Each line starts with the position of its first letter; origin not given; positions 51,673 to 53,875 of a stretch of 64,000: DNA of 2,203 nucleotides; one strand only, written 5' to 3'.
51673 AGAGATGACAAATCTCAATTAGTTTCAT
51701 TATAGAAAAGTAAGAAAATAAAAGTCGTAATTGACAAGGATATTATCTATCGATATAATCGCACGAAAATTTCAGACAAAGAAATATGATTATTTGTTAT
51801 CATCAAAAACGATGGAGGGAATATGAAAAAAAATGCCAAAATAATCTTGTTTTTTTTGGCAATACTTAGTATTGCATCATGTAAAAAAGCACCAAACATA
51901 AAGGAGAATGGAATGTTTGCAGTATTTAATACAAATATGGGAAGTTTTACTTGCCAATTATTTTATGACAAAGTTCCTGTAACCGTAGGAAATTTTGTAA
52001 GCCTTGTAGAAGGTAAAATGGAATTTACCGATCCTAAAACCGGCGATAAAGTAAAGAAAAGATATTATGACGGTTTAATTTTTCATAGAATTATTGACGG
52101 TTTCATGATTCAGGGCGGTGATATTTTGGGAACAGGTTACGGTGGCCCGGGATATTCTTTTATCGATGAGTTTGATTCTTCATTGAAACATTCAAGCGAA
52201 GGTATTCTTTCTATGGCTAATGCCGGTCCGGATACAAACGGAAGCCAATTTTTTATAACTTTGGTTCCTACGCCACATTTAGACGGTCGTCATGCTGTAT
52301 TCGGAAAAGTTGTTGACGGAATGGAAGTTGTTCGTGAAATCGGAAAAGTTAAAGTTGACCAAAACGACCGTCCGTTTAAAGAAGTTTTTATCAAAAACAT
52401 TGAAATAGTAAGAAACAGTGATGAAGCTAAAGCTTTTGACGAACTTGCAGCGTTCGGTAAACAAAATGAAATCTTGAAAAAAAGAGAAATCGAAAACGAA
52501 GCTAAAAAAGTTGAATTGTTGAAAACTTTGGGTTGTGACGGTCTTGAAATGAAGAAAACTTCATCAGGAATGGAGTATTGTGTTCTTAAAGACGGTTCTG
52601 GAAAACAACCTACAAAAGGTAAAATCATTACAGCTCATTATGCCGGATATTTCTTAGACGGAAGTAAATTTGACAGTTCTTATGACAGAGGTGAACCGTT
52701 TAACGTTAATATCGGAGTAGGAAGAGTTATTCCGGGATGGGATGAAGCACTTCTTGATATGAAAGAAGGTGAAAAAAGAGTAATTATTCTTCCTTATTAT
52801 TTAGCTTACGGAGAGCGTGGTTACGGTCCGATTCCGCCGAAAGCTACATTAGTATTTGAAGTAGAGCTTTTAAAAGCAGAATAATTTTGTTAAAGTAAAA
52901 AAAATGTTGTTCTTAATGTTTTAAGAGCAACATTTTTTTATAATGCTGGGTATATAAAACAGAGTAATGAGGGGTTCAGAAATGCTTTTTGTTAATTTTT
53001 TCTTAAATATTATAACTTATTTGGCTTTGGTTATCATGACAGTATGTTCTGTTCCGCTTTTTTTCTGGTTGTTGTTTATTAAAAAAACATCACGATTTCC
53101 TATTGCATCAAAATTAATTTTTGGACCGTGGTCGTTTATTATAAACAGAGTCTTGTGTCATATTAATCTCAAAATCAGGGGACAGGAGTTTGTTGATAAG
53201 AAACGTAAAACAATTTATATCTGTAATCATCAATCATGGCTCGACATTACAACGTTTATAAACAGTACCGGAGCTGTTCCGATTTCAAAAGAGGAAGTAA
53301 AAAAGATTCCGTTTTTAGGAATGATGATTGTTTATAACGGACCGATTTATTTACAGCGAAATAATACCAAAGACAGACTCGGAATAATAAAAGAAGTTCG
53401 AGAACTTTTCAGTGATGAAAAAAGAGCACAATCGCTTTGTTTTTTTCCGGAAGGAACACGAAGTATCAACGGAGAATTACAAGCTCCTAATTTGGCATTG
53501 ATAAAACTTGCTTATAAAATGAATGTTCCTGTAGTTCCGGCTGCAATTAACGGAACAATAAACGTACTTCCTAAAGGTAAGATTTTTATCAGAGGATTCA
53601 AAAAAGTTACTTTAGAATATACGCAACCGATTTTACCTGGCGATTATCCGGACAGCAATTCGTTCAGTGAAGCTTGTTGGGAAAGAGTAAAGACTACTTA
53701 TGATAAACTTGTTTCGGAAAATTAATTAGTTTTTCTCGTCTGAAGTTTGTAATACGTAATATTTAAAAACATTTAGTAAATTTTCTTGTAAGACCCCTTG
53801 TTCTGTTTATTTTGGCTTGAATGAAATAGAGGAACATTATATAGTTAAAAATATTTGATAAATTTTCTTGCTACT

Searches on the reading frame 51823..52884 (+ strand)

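Call 44: search_protein_families(library=pfam, proteins=[window:51823-52884:+], max_evalue=0.01)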
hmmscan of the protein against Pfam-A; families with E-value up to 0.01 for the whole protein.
window:51823-52884:+ (353 aa): 2 families
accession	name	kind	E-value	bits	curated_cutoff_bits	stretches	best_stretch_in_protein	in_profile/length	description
PF00160.26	Pro_isomerase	-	3.9e-50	170.6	21.7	1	34-194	3-158/159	Cyclophilin type peptidyl-prolyl cis-trans isomerase/CLD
PF00254.34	FKBP_C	-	2.4e-32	111.6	21.1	1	261-350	3-94/94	FKBP-type peptidyl-prolyl cis-trans isomerase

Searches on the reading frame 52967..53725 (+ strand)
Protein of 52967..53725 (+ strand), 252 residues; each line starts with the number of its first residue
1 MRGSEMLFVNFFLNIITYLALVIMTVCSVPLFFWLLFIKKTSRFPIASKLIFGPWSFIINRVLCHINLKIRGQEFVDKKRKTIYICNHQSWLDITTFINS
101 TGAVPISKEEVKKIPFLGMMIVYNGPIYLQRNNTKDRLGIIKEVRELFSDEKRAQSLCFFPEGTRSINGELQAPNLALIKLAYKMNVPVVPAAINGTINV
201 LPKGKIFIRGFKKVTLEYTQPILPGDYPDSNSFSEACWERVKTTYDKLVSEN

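Call 44: search_protein_families(library=pfam, proteins=[window:52967-53725:+], max_evalue=0.01)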
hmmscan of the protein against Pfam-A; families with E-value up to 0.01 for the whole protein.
window:52967-53725:+ (252 aa): 1 family
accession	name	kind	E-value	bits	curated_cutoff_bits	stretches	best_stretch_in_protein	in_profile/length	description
PF01553.26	Acyltransferase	-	1.4e-21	77.1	23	1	68-194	2-131/132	Acyltransferase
